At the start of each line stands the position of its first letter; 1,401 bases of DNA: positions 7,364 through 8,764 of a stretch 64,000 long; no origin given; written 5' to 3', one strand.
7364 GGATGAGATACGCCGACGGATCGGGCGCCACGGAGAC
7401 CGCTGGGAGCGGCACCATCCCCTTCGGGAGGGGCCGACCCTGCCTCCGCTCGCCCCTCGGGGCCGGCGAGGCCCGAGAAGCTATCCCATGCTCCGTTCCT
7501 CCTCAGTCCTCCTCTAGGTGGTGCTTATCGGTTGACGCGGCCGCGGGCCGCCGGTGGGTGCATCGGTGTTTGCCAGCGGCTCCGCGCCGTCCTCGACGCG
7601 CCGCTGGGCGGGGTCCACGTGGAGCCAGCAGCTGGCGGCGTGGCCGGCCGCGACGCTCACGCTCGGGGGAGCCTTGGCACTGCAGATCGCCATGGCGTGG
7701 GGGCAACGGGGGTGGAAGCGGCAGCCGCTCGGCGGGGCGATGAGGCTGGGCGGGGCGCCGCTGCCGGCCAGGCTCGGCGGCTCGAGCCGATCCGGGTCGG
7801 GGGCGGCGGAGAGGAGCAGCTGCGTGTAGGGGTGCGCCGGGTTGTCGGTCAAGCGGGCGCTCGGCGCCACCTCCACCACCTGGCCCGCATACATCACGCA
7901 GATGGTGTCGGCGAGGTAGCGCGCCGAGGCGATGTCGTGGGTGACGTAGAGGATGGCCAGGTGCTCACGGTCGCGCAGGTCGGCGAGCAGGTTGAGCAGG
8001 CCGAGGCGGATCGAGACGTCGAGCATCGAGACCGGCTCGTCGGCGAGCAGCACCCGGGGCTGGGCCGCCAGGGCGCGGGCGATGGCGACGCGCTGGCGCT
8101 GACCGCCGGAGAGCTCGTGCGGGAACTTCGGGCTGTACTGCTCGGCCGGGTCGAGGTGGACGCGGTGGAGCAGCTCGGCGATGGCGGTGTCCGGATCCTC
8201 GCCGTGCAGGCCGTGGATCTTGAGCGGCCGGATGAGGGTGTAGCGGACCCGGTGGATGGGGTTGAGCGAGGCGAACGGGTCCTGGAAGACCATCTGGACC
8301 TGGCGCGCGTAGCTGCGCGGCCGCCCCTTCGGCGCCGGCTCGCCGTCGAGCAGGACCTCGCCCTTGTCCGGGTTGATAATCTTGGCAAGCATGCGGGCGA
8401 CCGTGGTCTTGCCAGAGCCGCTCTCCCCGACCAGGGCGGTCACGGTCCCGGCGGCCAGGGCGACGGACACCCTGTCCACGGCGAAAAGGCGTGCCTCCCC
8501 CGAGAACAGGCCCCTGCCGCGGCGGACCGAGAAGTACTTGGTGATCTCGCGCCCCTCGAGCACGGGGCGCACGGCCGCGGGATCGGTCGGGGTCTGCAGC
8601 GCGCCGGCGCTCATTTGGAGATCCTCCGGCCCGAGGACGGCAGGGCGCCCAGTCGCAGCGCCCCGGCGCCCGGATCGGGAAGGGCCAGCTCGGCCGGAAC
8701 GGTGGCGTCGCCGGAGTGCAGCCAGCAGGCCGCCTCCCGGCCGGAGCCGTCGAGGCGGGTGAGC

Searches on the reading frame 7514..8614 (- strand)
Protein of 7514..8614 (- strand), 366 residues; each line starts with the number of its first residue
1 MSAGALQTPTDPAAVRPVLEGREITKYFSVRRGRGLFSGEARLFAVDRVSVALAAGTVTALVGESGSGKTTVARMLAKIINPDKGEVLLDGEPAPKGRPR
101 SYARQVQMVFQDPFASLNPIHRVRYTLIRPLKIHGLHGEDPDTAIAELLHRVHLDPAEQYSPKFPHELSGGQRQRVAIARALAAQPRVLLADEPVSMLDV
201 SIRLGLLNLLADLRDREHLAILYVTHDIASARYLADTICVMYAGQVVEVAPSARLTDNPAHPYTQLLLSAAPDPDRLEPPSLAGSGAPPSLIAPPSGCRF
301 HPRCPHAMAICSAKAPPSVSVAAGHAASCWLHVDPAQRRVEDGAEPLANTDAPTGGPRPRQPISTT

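Call 71: search_protein_families(library=pfam, proteins=[window:7514-8614:-], max_evalue=0.0001)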
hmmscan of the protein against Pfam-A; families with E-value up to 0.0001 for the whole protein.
window:7514-8614:- (366 aa): 3 families
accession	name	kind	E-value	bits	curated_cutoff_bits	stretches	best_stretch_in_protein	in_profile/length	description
PF00005.33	ABC_tran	-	3.3e-32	112.4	25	1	47-195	2-136/137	ABC transporter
PF08352.17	oligo_HPY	-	1.6e-18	67.2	27.1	1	247-311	1-65/65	Oligopeptide/dipeptide transporter, C-terminal region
PF13401.12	AAA_22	-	1.1e-05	26.2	27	1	57-223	6-120/130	AAA domain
